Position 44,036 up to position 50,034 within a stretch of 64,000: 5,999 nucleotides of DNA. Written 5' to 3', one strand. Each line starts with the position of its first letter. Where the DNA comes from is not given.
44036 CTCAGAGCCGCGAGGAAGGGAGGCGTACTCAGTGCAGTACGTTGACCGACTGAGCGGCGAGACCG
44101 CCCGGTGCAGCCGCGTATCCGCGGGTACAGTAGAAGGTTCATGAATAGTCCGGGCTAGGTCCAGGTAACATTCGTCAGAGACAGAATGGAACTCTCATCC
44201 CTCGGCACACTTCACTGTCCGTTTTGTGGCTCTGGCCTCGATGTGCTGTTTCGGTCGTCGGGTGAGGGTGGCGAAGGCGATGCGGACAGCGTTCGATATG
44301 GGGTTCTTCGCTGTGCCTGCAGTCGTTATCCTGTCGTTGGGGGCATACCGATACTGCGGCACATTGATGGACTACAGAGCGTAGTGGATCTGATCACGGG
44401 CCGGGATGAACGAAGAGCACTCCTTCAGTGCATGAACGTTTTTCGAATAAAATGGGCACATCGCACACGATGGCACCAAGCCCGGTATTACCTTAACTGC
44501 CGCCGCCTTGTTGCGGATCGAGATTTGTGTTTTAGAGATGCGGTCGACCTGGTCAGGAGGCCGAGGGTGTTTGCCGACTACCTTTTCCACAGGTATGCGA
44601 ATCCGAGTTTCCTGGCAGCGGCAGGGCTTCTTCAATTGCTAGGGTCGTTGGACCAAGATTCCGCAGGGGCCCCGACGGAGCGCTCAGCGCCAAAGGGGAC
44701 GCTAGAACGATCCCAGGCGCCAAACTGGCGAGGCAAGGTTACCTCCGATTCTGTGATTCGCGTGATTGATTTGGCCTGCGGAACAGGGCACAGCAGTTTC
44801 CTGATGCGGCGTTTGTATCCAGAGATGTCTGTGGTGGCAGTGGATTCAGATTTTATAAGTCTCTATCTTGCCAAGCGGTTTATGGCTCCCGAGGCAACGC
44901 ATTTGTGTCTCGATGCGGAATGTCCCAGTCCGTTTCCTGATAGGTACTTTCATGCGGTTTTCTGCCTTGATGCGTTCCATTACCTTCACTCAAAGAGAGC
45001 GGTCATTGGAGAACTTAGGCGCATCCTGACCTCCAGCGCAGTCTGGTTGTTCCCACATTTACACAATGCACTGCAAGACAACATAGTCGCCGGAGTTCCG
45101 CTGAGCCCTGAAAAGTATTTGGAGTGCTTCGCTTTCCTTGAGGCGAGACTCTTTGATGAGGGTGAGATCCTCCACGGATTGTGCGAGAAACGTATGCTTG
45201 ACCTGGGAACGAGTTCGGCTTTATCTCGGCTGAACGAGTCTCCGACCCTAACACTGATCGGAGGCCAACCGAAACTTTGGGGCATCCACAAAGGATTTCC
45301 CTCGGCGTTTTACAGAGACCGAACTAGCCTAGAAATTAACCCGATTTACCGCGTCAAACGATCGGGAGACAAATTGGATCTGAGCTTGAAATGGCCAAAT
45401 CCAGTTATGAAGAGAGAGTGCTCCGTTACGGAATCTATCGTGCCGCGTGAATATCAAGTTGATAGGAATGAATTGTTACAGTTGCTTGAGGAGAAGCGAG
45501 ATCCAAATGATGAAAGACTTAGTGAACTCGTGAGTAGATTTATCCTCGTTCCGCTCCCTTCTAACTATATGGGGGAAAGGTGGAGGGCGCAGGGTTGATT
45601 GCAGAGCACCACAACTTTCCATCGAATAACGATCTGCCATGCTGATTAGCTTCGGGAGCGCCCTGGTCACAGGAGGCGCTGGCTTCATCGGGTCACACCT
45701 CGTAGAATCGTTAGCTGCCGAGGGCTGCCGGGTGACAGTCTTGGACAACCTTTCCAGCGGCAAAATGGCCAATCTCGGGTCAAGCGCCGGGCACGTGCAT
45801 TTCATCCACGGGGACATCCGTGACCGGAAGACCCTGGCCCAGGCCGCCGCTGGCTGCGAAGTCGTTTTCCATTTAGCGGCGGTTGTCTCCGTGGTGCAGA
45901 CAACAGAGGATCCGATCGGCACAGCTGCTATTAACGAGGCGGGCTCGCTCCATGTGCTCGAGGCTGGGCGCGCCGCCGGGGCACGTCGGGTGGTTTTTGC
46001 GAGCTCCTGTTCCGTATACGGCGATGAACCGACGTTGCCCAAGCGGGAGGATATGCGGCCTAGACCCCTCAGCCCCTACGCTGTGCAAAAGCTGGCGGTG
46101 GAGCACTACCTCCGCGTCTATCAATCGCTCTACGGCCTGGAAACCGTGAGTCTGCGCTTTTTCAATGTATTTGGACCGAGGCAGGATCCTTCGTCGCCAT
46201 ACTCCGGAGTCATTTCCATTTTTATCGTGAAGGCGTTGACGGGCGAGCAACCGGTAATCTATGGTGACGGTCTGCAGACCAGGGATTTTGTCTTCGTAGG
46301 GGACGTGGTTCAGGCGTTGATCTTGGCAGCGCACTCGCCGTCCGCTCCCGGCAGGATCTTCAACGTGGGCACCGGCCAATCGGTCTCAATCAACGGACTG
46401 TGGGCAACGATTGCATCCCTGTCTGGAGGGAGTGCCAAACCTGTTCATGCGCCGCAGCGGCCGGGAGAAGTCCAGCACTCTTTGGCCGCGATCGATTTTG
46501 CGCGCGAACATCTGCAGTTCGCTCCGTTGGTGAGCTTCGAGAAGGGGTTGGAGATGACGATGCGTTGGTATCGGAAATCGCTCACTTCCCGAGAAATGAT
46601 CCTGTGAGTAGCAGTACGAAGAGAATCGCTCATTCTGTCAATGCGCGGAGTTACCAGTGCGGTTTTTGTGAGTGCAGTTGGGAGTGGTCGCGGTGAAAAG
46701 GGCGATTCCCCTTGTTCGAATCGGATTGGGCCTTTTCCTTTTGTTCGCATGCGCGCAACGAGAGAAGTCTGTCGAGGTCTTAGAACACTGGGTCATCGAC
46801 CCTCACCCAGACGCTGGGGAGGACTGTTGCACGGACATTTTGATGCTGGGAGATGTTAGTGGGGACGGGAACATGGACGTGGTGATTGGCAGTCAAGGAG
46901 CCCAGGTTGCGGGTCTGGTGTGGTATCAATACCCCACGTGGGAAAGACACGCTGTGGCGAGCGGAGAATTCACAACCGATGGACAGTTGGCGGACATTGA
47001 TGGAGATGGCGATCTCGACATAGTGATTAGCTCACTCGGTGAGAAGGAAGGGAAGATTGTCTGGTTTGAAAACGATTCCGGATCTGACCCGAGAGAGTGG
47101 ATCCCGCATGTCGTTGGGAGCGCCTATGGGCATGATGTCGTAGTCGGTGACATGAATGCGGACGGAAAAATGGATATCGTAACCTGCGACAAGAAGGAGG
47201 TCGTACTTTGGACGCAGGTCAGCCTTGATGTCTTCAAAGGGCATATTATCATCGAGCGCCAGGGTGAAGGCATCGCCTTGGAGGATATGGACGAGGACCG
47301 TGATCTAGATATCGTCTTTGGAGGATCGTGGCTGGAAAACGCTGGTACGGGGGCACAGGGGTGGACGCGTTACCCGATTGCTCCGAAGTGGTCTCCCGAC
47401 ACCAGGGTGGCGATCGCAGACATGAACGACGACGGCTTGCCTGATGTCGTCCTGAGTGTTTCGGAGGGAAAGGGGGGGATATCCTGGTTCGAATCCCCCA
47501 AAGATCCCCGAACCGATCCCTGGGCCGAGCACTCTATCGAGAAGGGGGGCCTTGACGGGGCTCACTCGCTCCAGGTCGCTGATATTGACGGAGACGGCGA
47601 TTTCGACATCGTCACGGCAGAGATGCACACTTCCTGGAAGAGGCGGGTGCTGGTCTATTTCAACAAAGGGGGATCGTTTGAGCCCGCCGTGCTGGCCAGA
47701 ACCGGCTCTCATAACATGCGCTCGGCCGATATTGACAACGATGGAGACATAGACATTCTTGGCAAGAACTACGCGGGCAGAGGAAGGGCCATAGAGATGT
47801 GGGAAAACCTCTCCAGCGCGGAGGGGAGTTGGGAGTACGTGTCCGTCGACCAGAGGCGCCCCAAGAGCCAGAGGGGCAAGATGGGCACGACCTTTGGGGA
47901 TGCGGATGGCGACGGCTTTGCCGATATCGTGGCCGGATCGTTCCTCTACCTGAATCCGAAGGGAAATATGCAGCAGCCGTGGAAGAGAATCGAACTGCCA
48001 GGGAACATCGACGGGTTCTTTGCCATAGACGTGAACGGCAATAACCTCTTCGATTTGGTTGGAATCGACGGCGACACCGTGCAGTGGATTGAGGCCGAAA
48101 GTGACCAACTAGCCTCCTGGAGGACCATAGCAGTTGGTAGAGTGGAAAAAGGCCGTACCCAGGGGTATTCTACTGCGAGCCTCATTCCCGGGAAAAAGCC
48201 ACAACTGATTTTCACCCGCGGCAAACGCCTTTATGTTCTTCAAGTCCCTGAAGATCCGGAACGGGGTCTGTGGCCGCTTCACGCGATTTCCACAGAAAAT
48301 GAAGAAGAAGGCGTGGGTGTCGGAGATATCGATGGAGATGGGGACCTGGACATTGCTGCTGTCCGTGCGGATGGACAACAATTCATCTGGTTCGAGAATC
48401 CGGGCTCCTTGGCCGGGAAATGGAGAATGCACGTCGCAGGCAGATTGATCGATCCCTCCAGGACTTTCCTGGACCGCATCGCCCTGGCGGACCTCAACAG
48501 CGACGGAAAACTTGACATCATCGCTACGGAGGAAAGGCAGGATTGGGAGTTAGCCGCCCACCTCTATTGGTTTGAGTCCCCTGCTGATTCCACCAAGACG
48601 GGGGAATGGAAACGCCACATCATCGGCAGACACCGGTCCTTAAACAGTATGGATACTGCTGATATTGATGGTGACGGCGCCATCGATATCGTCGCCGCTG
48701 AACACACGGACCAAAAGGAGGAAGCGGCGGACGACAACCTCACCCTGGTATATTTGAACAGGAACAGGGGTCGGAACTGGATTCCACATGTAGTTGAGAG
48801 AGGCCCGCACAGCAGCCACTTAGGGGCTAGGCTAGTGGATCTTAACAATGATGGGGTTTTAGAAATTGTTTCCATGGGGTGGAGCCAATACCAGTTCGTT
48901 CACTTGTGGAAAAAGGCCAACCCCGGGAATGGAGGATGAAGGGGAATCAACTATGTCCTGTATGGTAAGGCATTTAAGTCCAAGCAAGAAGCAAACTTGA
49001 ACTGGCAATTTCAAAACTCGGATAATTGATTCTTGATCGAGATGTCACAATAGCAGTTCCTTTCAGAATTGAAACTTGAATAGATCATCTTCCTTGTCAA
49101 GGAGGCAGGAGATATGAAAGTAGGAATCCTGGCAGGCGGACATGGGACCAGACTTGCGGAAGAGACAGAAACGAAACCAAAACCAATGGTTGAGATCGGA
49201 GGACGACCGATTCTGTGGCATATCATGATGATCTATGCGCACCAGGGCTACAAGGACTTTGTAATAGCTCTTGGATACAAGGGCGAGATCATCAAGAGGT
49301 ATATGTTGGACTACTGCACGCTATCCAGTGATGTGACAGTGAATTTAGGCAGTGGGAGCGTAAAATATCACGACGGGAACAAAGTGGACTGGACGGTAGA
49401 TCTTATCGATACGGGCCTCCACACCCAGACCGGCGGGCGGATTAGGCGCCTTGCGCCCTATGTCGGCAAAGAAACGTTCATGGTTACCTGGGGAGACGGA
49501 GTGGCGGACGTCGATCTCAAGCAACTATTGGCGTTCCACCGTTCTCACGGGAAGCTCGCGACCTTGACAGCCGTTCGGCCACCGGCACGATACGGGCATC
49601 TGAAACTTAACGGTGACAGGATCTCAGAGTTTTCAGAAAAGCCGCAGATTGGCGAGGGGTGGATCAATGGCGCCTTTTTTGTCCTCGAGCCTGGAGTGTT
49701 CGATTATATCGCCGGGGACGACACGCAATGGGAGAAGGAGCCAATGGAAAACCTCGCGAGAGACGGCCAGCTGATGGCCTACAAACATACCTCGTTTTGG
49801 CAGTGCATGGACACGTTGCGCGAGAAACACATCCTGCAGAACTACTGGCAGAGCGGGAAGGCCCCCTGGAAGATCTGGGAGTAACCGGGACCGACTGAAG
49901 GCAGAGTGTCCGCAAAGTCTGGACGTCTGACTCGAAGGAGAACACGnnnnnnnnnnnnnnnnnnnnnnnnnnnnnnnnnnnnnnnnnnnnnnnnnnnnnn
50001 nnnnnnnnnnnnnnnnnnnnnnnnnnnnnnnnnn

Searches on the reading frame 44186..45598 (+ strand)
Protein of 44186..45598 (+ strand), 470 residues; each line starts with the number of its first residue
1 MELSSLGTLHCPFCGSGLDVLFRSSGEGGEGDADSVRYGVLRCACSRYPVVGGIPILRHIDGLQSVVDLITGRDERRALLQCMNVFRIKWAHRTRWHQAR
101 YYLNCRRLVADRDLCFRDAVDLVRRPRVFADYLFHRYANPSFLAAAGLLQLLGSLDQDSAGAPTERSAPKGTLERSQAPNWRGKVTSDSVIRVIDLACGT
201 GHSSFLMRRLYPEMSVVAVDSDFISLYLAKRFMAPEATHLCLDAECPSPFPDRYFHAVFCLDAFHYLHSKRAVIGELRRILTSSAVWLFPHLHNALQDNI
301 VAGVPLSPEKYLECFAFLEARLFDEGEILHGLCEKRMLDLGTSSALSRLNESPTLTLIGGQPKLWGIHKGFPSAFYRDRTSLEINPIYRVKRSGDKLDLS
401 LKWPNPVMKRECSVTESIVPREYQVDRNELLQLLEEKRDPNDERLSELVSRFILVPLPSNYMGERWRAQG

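Call 6: search_protein_families(library=ncbifam, proteins=[window:44186-45598:+], max_evalue=0.001)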
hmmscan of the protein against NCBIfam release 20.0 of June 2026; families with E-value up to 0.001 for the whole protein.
window:44186-45598:+ (470 aa): 6 families
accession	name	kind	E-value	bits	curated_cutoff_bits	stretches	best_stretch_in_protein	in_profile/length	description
TIGR02072.1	BioC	equivalog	2.7e-09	37.2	184.95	1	190-290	35-133/244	malonyl-ACP O-methyltransferase BioC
NF045667.1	MTase_DVU1556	equivalog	6.8e-08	32.2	155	1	191-288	24-118/213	DVU_1556 family methyltransferase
NF002463.0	PRK01683.1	equivalog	2.2e-05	24.2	297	1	183-286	25-125/258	trans-aconitate 2-methyltransferase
NF045823.1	PthPhpthDimycoMt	equivalog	4.4e-05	22.8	300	1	192-294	69-171/256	phthiotriol/phenolphthiotriol dimycocerosates methyltransferase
NF045825.1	FAmtase_mtf2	equivalog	8.6e-05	21.9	400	1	192-291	61-160/248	fatty-acid O-methyltransferase Mtf2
TIGR01934.1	MenG_MenH_UbiE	subfamily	0.00016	21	158.35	1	181-284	27-136/223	ubiquinone/menaquinone biosynthesis methyltransferase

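Call 31: search_protein_families(library=pfam, proteins=[window:44186-45598:+], max_evalue=0.01)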
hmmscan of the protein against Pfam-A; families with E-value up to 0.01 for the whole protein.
window:44186-45598:+ (470 aa): 6 families
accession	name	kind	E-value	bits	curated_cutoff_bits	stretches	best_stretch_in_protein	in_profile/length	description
PF13649.12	Methyltransf_25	-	4.9e-12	46.8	27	1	193-282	1-94/97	Methyltransferase domain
PF08241.18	Methyltransf_11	-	9.1e-11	42.7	21.2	1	195-284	2-90/95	Methyltransferase domain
PF13847.12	Methyltransf_31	-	6.5e-07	29.6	27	1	189-286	3-106/145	Methyltransferase domain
PF08242.18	Methyltransf_12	-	4.1e-06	27.9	30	1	195-283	2-94/98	Methyltransferase domain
PF13489.12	Methyltransf_23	-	0.00018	21.7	27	1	188-285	21-112/164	Methyltransferase domain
PF05175.20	MTS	-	0.00027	21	23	1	192-242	34-86/170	Methyltransferase small domain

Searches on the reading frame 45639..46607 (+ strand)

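Call 6: search_protein_families(library=ncbifam, proteins=[window:45639-46607:+], max_evalue=0.001)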
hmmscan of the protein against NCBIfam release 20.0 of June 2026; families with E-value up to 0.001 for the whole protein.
window:45639-46607:+ (322 aa): 49 families (the best 25 are shown)
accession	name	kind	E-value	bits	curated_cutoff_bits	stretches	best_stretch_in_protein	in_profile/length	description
NF011728.1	PRK15181.1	equivalog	1.5e-55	188.7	760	1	8-312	18-338/348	Vi polysaccharide biosynthesis UDP-N-acetylglucosaminuronic acid C-4 epimerase TviC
TIGR01179.1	galE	equivalog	4.6e-52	176.9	262.3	1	9-314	3-328/332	UDP-glucose 4-epimerase GalE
TIGR04180.1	EDH_00030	hypoth_equivalog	4.8e-48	163.7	475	1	9-271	2-265/297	NAD-dependent 4,6-dehydratase LegB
TIGR01181.1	dTDP_gluc_dehyt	equivalog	6.9e-44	150.2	365.1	1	8-314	2-314/321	dTDP-glucose 4,6-dehydratase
TIGR02197.1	heptose_epim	equivalog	1.1e-39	136.5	274.6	1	9-313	2-315/316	ADP-glyceromanno-heptose 6-epimerase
NF007956.0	PRK10675.1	subfamily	3e-31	108.8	394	1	8-313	3-331/338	UDP-glucose 4-epimerase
TIGR03466.1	HpnA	hypoth_equivalog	7e-27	94.2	367.65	1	8-301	3-283/327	hopanoid-associated sugar epimerase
NF007582.0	PRK10217.1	equivalog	1.1e-25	90.4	698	1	8-311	4-331/355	dTDP-glucose 4,6-dehydratase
NF043036.1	ErythonDh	equivalog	8.8e-24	84.3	325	1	9-263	4-267/321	D-erythronate dehydrogenase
NF007490.0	PRK10084.1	subfamily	2.2e-22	79.5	649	1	9-313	4-336/361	dTDP-glucose 4,6-dehydratase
TIGR02622.1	CDP_4_6_dhtase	equivalog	3.5e-20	72.5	278.45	1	8-319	7-338/352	CDP-glucose 4,6-dehydratase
NF008360.0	PRK11150.1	equivalog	4.4e-20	72.1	452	1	9-254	3-246/310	ADP-glyceromanno-heptose 6-epimerase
NF052578.1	StrlDmthSdmBMthl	equivalog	9e-20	71.7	600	1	8-265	3-248/328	sterol demethylase protein SdmB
NF042422.1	oxyalk_red_OleD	equivalog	1.3e-19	70.8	580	1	9-231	4-215/329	2-alkyl-3-oxoalkanoate reductase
NF042423.1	oxyalk_red_Shew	equivalog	8.2e-19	67.8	580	1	7-232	10-222/331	2-alkyl-3-oxoalkanoate reductase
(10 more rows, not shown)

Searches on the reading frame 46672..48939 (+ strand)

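Call 6: search_protein_families(library=ncbifam, proteins=[window:46672-48939:+], max_evalue=0.001)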
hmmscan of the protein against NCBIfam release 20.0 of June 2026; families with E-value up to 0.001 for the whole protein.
window:46672-48939:+ (755 aa): 1 family
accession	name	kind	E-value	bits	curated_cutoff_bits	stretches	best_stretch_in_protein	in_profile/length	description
NF052323.1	T9SSA_dep_M6i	equivalog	0.00017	19.6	600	0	515-624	759-861/1043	T9SS-dependent M6-like inactivated metalloprotease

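Call 11: search_protein_families(library=pfam, proteins=[window:46672-48939:+], max_evalue=0.01)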
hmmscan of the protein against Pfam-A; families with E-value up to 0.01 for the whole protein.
window:46672-48939:+ (755 aa): 5 families
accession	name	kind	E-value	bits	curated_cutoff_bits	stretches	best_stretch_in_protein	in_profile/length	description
PF13517.12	FG-GAP_3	-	8.9e-54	180.4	26.9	8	108-170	1-60/61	FG-GAP-like repeat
PF01839.29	FG-GAP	-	5e-25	87.3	22.1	3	57-84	5-35/37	FG-GAP repeat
PF22301.2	AUDH_beta_propeller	-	3.9e-11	43.5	27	1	570-675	3-109/179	Aldos-2-ulose dehydratase, beta-propeller domain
PF12256.14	TcdB_toxin_midN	-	1e-06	28.6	24.8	0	300-323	30-54/181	Insecticide toxin TcdB middle/N-terminal region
PF14779.12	BBS1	-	0.00015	21.7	27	0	299-330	18-49/254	Ciliary BBSome complex subunit 1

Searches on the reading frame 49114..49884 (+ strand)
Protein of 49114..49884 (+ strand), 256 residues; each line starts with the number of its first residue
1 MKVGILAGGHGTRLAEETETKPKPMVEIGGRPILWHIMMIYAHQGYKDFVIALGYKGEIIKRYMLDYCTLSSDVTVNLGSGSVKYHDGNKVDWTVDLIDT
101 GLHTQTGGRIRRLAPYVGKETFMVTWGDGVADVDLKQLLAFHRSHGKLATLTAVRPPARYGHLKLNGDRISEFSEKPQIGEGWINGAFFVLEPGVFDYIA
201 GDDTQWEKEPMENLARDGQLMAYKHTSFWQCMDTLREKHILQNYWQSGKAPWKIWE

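Call 6: search_protein_families(library=ncbifam, proteins=[window:49114-49884:+], max_evalue=0.001)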
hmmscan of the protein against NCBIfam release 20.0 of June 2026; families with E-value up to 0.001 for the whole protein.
window:49114-49884:+ (256 aa): 24 families
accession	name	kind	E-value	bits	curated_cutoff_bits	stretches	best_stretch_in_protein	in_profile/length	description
TIGR02623.1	G1P_cyt_trans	equivalog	8e-111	369.5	300.25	1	1-255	1-255/255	glucose-1-phosphate cytidylyltransferase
TIGR03992.1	Arch_glmU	subfamily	2.6e-22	79.3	292.1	2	1-74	1-74/393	bifunctional sugar-1-phosphate nucleotidylyltransferase/acetyltransferase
NF052502.1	man1P_GTase_Rv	exception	1e-20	73.9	440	2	85-234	64-219/352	mannose-1-phosphate guanylyltransferase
NF049965.1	GlMnHpPGnyltfHddC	equivalog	5.2e-20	72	300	1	2-200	2-176/221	D-glycero-D-manno-heptose 1-phosphate guanosyltransferase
NF045761.1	NAMPUrTaseMurU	equivalog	1.6e-18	67.4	250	1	1-235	1-217/226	N-acetylmuramate alpha-1-phosphate uridylyltransferase MurU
NF041313.1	UDPGP_AglF_Halo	equivalog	1.3e-16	60.8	400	1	1-67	1-68/234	UTP--glucose-1-phosphate uridylyltransferase AglF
TIGR01208.1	rmlA_long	equivalog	3e-13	49.4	320.25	1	5-178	4-160/353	glucose-1-phosphate thymidylyltransferase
NF041173.1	Sug_nt_acttase_Thmprot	equivalog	1.1e-11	44.4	600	1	1-201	1-178/405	bifunctional sugar-1-phosphate nucleotidylyltransferase/acetyltransferase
TIGR02091.1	glgC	equivalog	2.2e-09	36.9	424.9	1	5-181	5-180/364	glucose-1-phosphate adenylyltransferase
NF003670.0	PRK05293.1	equivalog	5.6e-08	32.1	470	0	5-31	9-35/382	glucose-1-phosphate adenylyltransferase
NF001947.0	PRK00725.1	subfamily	1.1e-07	30.9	470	1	5-178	21-194/426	glucose-1-phosphate adenylyltransferase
NF002023.0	PRK00844.1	subfamily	1.2e-07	30.9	458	0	5-70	11-77/408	glucose-1-phosphate adenylyltransferase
NF041135.1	IPPtranDIPPsyn_Thcocales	equivalog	1.3e-07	31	580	1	2-54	2-50/419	bifunctional L-myo-inositol-1-phosphate cytidylyltransferase/CDP-L-myo-inositol myo-inositolphosphotransferase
TIGR01173.1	glmU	equivalog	1.3e-06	27.6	366.85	1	2-68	2-65/452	bifunctional UDP-N-acetylglucosamine diphosphorylase/glucosamine-1-phosphate N-acetyltransferase GlmU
TIGR01099.1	galU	equivalog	1e-05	25.3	326.8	1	3-200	4-215/261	UTP--glucose-1-phosphate uridylyltransferase GalU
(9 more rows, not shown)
